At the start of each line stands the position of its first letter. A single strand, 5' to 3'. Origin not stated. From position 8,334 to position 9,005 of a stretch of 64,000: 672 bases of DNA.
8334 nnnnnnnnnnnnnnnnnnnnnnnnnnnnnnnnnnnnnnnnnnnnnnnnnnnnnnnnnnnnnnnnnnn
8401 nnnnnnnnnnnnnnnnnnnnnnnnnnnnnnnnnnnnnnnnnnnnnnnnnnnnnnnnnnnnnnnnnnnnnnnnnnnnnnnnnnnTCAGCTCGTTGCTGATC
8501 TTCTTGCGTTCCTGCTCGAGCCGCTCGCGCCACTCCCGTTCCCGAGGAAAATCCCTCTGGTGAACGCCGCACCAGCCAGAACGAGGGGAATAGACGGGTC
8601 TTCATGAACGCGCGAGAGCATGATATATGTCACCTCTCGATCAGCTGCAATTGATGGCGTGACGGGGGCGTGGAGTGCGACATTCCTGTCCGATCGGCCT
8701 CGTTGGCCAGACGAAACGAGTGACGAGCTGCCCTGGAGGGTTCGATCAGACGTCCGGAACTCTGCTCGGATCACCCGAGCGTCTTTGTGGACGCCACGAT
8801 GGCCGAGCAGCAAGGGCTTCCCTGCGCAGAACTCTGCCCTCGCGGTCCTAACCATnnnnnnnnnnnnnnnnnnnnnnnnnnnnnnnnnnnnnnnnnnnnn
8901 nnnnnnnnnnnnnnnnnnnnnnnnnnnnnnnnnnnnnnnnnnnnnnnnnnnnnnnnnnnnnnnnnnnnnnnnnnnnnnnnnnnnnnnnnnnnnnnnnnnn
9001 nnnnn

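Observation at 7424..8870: Deletion junction joining a truncated peptide-gene copy to a 5'-truncated integrase next to tRNA-Gly(CCC): remnant of an integrative element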

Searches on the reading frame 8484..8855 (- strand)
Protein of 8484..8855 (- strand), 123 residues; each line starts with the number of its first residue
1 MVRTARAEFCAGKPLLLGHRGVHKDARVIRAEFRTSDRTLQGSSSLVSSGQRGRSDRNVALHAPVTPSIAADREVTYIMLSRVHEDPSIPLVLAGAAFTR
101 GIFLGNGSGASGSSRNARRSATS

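Call 9: search_protein_families(library=pfam, proteins=[window:8484-8855:-], max_evalue=0.1)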
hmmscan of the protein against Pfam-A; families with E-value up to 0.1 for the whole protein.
window:8484-8855:- (123 aa): 0 families
